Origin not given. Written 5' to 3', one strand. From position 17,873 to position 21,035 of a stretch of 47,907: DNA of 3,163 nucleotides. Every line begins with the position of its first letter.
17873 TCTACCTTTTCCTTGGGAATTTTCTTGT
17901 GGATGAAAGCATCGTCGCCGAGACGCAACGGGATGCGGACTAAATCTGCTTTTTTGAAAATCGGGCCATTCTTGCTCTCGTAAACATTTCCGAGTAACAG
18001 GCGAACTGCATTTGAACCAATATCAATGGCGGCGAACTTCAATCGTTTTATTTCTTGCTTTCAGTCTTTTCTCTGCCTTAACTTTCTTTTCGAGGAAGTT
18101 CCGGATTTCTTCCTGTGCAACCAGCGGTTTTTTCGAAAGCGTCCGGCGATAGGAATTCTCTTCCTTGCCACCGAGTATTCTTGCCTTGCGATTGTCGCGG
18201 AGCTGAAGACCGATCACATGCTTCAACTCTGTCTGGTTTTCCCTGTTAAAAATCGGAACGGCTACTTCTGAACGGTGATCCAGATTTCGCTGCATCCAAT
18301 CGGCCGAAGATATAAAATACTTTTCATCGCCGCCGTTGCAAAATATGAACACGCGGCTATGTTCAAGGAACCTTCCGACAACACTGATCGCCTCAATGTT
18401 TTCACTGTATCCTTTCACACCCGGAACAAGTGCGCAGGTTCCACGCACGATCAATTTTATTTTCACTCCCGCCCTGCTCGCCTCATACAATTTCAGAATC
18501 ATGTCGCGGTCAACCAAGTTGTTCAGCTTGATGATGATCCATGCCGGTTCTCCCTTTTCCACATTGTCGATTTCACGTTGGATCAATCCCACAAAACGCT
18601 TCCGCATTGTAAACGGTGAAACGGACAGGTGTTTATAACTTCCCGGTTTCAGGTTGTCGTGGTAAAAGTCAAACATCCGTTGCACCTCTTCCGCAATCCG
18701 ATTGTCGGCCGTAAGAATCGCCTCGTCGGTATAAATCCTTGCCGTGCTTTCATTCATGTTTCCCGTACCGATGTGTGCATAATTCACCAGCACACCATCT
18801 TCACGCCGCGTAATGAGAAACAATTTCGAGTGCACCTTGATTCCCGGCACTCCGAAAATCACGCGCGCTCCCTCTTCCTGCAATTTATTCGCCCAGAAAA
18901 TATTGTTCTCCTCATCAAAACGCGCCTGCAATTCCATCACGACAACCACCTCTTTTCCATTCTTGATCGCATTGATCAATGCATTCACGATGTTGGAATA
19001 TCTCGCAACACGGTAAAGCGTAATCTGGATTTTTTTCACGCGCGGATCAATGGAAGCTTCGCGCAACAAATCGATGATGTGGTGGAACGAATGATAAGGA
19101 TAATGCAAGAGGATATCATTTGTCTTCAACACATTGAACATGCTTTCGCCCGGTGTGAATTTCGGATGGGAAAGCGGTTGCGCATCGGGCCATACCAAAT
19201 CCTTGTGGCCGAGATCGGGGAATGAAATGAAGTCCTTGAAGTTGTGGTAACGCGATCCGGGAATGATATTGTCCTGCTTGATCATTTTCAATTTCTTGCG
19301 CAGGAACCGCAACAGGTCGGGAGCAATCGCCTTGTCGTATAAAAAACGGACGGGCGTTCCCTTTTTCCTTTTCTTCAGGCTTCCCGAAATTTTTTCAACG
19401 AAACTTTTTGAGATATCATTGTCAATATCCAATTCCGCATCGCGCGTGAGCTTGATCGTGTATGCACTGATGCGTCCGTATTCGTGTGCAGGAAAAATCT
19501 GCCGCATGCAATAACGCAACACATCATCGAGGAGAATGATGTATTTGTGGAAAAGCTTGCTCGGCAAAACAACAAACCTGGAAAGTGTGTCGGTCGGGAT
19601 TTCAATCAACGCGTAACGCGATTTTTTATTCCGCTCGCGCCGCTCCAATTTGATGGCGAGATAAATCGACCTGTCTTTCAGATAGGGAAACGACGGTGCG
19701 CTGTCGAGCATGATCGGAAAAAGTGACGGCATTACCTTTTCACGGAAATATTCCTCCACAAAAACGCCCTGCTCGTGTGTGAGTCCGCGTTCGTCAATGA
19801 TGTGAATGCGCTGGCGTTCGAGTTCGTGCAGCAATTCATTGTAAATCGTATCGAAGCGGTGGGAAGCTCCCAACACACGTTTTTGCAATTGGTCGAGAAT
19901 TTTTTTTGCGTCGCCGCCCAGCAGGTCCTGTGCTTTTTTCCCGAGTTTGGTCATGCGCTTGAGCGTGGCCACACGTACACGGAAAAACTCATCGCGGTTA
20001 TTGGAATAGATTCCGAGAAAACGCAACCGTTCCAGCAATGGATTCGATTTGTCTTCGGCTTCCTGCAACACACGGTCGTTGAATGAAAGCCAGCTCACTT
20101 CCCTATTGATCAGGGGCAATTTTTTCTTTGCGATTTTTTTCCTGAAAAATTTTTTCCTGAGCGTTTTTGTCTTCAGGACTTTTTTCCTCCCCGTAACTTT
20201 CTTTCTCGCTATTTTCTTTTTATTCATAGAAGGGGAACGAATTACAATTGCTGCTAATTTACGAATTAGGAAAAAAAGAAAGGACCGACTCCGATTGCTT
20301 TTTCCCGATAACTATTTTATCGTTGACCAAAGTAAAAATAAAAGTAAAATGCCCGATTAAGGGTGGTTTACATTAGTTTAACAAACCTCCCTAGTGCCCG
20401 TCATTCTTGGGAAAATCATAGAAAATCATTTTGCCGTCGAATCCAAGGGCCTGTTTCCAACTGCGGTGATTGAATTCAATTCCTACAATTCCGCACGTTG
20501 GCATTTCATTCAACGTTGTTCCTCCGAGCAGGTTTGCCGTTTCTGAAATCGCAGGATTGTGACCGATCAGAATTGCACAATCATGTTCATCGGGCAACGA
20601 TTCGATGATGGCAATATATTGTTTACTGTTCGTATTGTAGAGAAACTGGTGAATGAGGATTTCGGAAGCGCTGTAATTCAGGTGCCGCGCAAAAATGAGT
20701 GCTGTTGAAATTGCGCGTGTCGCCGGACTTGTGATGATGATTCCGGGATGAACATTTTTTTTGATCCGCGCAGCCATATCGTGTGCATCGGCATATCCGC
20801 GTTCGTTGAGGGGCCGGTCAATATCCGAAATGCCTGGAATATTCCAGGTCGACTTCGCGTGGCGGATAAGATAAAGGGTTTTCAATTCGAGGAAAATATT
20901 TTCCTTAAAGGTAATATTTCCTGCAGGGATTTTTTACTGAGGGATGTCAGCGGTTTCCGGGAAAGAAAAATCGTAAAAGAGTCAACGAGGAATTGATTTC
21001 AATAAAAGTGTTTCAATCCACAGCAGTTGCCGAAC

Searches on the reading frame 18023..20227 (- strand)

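Call 44: search_protein_families(library=pfam, proteins=[window:18023-20227:-], max_evalue=0.00001)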
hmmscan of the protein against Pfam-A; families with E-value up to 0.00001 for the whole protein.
window:18023-20227:- (734 aa): 5 families
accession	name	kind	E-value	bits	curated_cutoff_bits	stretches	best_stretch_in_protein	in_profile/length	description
PF17941.7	PP_kinase_C_1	-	2.4e-68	229.4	25.7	1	362-524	1-163/167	Polyphosphate kinase C-terminal domain 1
PF13090.12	PP_kinase_C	-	1.6e-66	223.4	25.8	1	534-705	1-172/172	Polyphosphate kinase C-terminal domain 2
PF02503.22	PP_kinase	-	9.4e-52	175.8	31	1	153-336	2-183/183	Polyphosphate kinase middle domain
PF13089.11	PP_kinase_N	-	7.5e-34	116.7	23.8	1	40-144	2-107/107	Polyphosphate kinase N-terminal domain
PF13091.12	PLDc_2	-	3.3e-14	53.3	27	1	385-520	2-129/132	PLD-like domain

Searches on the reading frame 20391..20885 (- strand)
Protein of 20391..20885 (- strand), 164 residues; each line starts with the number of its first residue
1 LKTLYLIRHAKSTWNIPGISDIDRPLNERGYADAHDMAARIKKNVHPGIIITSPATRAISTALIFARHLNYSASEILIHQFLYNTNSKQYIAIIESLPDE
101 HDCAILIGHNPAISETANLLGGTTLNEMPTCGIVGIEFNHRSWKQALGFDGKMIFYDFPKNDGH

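Call 44: search_protein_families(library=pfam, proteins=[window:20391-20885:-], max_evalue=0.00001)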
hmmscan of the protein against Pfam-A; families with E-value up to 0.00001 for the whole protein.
window:20391-20885:- (164 aa): 1 family
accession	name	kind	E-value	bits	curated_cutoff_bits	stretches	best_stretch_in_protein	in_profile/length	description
PF00300.27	His_Phos_1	-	2.4e-14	53.9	21.7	1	4-72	1-72/194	Histidine phosphatase superfamily (branch 1)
